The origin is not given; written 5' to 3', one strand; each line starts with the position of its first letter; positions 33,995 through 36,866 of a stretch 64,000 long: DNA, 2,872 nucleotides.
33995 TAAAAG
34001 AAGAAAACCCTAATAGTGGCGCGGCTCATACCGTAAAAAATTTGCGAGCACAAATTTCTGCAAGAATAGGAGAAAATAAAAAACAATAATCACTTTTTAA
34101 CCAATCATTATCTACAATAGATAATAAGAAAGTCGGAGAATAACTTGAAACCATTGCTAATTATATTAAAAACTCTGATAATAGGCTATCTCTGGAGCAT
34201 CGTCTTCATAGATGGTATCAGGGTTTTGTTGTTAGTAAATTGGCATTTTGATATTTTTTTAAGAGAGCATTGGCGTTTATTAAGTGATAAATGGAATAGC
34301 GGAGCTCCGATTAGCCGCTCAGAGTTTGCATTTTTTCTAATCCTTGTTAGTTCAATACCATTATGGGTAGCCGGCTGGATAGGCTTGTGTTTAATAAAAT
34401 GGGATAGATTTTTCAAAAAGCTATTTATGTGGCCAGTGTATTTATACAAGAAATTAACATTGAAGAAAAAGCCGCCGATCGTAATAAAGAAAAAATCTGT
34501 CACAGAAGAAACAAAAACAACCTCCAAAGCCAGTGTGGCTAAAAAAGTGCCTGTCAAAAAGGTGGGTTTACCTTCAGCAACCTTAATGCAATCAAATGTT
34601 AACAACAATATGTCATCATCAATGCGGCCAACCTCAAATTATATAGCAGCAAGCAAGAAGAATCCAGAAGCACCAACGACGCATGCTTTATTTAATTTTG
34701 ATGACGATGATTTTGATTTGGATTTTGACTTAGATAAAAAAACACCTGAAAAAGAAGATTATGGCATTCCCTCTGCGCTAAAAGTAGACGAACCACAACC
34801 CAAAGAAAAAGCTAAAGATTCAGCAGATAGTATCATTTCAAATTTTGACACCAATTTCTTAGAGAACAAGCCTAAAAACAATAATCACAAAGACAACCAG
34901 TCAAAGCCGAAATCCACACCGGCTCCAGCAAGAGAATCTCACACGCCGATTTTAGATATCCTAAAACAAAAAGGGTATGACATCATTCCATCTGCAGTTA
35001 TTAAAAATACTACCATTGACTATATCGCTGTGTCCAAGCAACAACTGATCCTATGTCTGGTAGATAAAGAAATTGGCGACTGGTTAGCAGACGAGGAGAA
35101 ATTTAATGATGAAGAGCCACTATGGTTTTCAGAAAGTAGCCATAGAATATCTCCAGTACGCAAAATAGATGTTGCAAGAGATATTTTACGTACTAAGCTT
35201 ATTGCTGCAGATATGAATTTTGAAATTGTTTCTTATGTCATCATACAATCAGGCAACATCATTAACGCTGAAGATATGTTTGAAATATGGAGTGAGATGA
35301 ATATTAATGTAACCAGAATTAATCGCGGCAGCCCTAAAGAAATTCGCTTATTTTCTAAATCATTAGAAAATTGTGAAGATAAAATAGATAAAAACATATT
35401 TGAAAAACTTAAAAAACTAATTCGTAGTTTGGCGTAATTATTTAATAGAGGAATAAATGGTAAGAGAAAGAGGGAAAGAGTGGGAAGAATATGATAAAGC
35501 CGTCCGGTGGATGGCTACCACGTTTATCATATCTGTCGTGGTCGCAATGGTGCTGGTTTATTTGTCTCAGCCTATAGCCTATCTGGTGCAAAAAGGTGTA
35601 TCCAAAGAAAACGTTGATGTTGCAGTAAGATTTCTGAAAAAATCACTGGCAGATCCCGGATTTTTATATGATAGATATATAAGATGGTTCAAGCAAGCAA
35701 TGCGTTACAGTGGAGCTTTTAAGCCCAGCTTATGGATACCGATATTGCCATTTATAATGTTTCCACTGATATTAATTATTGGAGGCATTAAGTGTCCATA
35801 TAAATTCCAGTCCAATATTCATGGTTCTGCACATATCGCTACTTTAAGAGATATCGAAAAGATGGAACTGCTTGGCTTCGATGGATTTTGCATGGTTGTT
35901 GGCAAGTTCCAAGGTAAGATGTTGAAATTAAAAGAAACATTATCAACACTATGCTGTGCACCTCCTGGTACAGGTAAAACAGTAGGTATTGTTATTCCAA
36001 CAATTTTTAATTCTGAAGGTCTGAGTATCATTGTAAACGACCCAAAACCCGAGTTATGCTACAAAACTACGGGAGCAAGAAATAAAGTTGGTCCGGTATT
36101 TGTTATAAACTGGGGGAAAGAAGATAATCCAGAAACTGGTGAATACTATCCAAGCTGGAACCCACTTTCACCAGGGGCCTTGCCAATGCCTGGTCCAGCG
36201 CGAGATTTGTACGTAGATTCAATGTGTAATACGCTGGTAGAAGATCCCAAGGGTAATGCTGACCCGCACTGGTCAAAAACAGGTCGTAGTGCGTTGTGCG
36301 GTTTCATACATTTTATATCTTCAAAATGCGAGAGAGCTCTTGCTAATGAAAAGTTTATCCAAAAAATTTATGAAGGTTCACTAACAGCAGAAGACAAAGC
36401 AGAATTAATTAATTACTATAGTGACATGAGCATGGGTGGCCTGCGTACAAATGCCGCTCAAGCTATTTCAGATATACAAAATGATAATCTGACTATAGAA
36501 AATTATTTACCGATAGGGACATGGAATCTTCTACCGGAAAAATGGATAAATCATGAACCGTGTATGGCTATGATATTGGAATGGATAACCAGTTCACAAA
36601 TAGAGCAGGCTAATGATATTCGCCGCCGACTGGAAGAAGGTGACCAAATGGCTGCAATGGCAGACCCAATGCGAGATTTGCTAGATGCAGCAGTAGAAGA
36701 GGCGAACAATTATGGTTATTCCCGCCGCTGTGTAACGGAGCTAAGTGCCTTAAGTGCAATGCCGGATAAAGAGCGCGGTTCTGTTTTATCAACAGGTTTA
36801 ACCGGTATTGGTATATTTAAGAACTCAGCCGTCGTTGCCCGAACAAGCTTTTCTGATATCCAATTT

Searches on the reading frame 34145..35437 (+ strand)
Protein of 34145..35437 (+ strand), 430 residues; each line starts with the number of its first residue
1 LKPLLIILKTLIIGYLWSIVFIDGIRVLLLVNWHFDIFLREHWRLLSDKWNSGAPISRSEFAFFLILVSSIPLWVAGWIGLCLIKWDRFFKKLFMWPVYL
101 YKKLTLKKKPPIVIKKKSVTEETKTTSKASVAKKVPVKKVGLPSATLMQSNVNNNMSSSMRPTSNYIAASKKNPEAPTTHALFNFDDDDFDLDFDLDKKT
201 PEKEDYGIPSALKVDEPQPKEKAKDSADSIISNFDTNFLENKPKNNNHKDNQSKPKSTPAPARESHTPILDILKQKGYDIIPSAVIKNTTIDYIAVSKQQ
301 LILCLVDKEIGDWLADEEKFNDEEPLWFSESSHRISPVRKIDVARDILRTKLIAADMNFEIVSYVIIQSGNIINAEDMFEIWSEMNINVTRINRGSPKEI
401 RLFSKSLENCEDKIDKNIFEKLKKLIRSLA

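Call 4: search_protein_families(library=pfam, proteins=[window:34145-35437:+], max_evalue=0.1)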
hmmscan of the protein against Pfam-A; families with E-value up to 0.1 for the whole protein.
window:34145-35437:+ (430 aa): 0 families

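Call 5: search_protein_families(library=ncbifam, proteins=[window:34145-35437:+], max_evalue=0.1)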
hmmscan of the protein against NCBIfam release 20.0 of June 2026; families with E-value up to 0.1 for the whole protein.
window:34145-35437:+ (430 aa): 0 families

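Call 16: search_protein_families(library=phrogs, proteins=[window:34145-35437:+], max_evalue=0.01)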
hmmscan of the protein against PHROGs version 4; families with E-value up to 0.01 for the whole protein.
window:34145-35437:+ (430 aa): 0 families

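Call 37: search_solved_structures(query=window:34145-35437:+, max_evalue=1)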
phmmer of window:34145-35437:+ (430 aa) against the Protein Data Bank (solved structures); distinct sequences matched with E-value up to 1: 1.
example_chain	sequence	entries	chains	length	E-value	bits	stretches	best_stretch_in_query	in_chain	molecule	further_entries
4hqd_A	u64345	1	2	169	0.27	13.2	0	241-315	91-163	Engineered Protein OR265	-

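Call 45: search_protein_families(library=padloc, proteins=[window:34145-35437:+], max_evalue=0.01)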
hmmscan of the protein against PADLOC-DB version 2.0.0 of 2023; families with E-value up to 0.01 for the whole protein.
window:34145-35437:+ (430 aa): 0 families

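Call 63: search_solved_structures(query=A5, max_evalue=5)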
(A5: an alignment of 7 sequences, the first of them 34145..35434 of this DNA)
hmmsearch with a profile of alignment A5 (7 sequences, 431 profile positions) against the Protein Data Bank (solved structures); distinct sequences matched with E-value up to 5: 4.
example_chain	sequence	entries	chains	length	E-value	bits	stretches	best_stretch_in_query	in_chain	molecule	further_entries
9yjt_K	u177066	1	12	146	0.42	12.6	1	222-293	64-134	Outer membrane protein H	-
9nhx_A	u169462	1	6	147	0.43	12.6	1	222-293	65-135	Outer membrane protein OmpH, putative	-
9yju_A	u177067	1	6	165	0.57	12.2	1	222-293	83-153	Outer membrane protein H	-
4les_A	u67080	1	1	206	0.99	11.4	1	216-275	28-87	Protein - conserved hypothetical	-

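Call 66: find_homologous_proteins(query=window:34145-35437:+, max_evalue=0.00001)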
Query window:34145-35437:+ (430 aa): 996 proteins with E <= 0.00001 among 5741 candidates; the best 120 are listed.
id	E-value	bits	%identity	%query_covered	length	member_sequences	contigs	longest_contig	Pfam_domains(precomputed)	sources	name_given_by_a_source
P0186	2.7e-283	957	100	100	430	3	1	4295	-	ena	-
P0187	3.1e-208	710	74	100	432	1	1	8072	-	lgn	-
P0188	6.1e-206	702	74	100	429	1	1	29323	-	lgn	-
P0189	4.1e-205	700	71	100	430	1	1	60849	-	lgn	-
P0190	1.9e-203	694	74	100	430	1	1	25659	-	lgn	-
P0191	2.2e-203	694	74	100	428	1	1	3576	-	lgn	-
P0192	2.7e-203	694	74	100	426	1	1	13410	-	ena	-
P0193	1.6e-202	691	71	100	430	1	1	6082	-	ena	-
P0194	3.1e-202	690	71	100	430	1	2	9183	-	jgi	-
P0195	5.0e-202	689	71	100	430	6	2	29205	-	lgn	-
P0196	1.7e-201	688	71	100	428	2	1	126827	-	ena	-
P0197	1.8e-201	688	71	100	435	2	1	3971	-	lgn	-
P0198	5.5e-200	683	71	100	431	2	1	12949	-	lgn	-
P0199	1.1e-199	682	71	100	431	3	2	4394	-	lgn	-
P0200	5.0e-198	676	69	100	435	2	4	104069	-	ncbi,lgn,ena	-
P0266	2.1e-176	605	65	100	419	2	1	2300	PF08378.18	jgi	-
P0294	1.5e-158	546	57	100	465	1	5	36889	-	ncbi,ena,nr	ncbi:MAG: hypothetical protein IKW39_05090 [Alphaproteobacteria bacterium]|nr:hypothetical protein [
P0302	3.4e-152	525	56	100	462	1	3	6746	-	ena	-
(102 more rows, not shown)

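Call 68: search_protein_families(library=pfam, proteins=[P0266, P0294, P0302], max_evalue=10)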
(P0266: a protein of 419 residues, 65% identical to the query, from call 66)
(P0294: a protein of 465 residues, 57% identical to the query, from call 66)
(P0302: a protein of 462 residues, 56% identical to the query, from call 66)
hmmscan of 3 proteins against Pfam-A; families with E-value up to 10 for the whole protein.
P0266 (419 aa): 2 families
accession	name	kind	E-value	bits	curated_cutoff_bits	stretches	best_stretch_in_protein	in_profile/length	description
PF08378.17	NERD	-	3.4e-05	24.8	22.1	1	259-356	13-110/111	Nuclease-related domain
PF00930.27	DPPIV_N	-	0.0069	15.6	22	1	299-325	90-116/354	Dipeptidyl peptidase IV (DPP IV) N-terminal region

P0294 (465 aa): 0 families

P0302 (462 aa): 5 families
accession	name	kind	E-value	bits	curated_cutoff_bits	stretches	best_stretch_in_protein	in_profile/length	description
PF05764.18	YL1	-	0.054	14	29.2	1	212-296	27-119/239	YL1 nuclear protein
PF08378.17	NERD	-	0.069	14.1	22.1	1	307-398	18-109/111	Nuclease-related domain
PF22770.2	POP1_C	-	1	10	24.3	1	244-291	33-82/174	POP1 C-terminal domain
PF11947.13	DUF3464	-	2.4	8.3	25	1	247-290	2-47/149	Photosynthesis affected mutant 68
PF20069.4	DUF6465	-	6.6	7.2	26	1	246-329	8-94/130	Family of unknown function (DUF6465)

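Call 81: predict_structure(alignment_id=A7)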
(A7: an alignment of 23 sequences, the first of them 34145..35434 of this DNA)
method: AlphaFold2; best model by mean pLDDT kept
length: 430 residues; sequences in the alignment: 23
mean_pLDDT: 62.1   pTM: 0.38
mean pLDDT of the five models: 62.1, 61.5, 60.9, 60.5, 59.4
residues with pLDDT >= 90: 48; 70-90: 149; 50-70: 58; < 50: 175
segments of 3 or more residues with pLDDT < 50: 112-187, 190-266, 316-326, 328-330, 394-401
pLDDT, mean of each block of 10 residues (from residue 1): 83 85 77 76 78 80 81 77 65 70 60 43 35 39 40 35 32 38 46 42 39 39 34 34 34 38 54 87 86 91 86 53 46 72 91 90 82 65 76 45 64 88 90
secondary structure, 60 per line:
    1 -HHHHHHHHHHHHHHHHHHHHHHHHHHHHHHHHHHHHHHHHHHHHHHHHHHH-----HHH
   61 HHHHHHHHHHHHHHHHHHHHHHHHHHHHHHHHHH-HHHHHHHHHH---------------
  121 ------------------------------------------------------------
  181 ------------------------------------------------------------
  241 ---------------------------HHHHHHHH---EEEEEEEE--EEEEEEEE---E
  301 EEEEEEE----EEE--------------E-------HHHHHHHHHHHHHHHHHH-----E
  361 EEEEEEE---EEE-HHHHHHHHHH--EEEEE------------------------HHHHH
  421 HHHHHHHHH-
elements in order: H2-52 H58-94 H96-105 H268-275 E279-286 E289-296 E300-307 E312-314 H337-354 E360-367 E371-373 H375-384 E387-391 H416-429

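Call 83: fold_search(model_id=the predicted structure, library=pdb)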
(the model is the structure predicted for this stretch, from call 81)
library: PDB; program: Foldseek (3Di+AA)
matches with E <= 10: 313; with E <= 0.001: 0
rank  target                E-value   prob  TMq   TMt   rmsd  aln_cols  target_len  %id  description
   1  2vld_A                2.1e-02  0.99  0.18  0.31   4.5       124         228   10  crystal structure of a repair endonuclease from Pyrococcus abyssi (released 2009-05-19)
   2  1y88                  2.1e-02  0.82  0.16  0.34  12.0       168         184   11  Crystal Structure of Protein of Unknown Function AF1548 (released 2004-12-21)
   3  9dou_A                2.7e-02  0.77  0.16  0.08  12.3       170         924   10  Taeniopygia guttata R2 retrotransposon (R2Tg) initiating target-primed reverse transcription (released 2025-05-21)
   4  9nl2_A                2.8e-02  0.69  0.16  0.07   6.4       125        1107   11  Structure of R2 retrotransposon protein from Platysternon megacephalum initiating target-primed reverse transcription (released 2025-06-18)
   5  2vld_B                4.1e-02  0.97  0.18  0.32   4.5       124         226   10  crystal structure of a repair endonuclease from Pyrococcus abyssi (released 2009-05-19)
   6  3fov                  7.8e-02  0.69  0.14  0.45   5.6       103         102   16  Crystal structure of protein RPA0323 of unknown function from Rhodopseudomonas palustris (released 2009-01-13)
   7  5gke_A                8.3e-02  0.95  0.19  0.32   4.7       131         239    9  Structure of EndoMS-dsDNA1 complex (released 2016-11-02)
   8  5h63_A                9.4e-02  0.23  0.11  0.15  10.7       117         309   11  Structure of Transferase mutant-C23S,C199S (released 2017-12-20)
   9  6qnz_B                1.0e-01  0.89  0.15  0.12   5.2       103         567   13  Crystal structure of the site-specific DNA nickase N.BspD6I E418A Mutant (released 2020-03-04)
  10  8z4i_B                1.0e-01  0.57  0.15  0.16   6.9       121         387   10  crystal structure of Cdn1 in complex with cA3 (released 2026-02-04)
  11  5liz                  1.1e-01  0.87  0.15  0.11   5.3       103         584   13  The structure of Nt.BspD6I nicking endonuclease with all cysteines mutated by serine residues at 0.19 nm resolution . (released 2017-08-02)
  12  8gh6_A                1.1e-01  0.54  0.15  0.08   6.8       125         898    8  Bombyx mori R2 retrotransposon initiating target-primed reverse transcription (released 2023-04-05)
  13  8iby_C                1.3e-01  0.51  0.16  0.09   6.5       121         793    7  Structure of R2 with 5'ORF (released 2023-09-20)
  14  6dus_B                1.4e-01  0.16  0.11  0.13  11.1       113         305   12  Structure of Salmonella Effector SseK3 E258Q mutant (released 2018-07-18)
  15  2ewf                  1.7e-01  0.80  0.15  0.11   5.4       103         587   11  Crystal structure of the site-specific DNA nickase N.BspD6I (released 2006-11-21)
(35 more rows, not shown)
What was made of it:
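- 34145..35437 (+): g4: 430-aa protein with a 2-TM hairpin, a disordered acidic linker and a C-terminal NERD / PD-(D/E)xK-like domain. The top Foldseek hits of the AF2 model are NucS/EndoMS, AF1548, R2 RLE domains and nickases, with probability up to 0.99 but E about 0.02 (calls 81, 83).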

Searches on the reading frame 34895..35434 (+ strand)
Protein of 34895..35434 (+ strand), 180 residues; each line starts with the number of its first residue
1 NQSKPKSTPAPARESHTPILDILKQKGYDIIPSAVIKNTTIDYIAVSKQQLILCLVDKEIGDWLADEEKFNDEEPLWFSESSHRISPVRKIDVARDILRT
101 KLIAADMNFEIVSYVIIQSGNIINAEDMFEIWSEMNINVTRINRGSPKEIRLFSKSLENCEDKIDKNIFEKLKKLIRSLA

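Call 68: search_protein_families(library=pfam, proteins=[window:34895-35434:+], max_evalue=10)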
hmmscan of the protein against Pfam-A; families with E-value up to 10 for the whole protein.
window:34895-35434:+ (180 aa): 2 families
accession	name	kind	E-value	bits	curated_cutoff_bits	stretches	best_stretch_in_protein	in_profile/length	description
PF08378.17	NERD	-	0.013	16.5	22.1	1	22-116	15-109/111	Nuclease-related domain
PF00930.27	DPPIV_N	-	0.12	11.5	22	1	60-86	90-116/354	Dipeptidyl peptidase IV (DPP IV) N-terminal region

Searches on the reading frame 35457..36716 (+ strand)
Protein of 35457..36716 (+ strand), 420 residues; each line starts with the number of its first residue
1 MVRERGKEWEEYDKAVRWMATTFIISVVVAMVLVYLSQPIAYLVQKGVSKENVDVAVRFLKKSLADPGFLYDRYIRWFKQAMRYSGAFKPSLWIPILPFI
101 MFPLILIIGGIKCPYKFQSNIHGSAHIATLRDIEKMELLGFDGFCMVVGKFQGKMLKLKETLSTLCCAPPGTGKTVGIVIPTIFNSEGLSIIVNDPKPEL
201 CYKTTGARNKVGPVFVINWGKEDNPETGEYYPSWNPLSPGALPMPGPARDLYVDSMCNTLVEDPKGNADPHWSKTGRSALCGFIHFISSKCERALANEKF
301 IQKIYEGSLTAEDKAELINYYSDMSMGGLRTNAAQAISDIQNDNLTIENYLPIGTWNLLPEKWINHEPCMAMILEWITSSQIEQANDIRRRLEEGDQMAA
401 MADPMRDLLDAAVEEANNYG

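Call 90: search_protein_families(library=pfam, proteins=[window:35457-36716:+], max_evalue=10)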
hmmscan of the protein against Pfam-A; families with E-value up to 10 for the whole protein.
window:35457-36716:+ (420 aa): 2 families
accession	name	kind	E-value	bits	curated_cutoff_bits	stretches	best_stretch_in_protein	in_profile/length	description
PF02534.20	T4SS-DNA_transf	-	1.8e-14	53.9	20.1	1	164-307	47-180/468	Type IV secretory system Conjugative DNA transfer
PF00270.35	DEAD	-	0.022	14.9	26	1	162-205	15-62/167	DEAD/DEAH box helicase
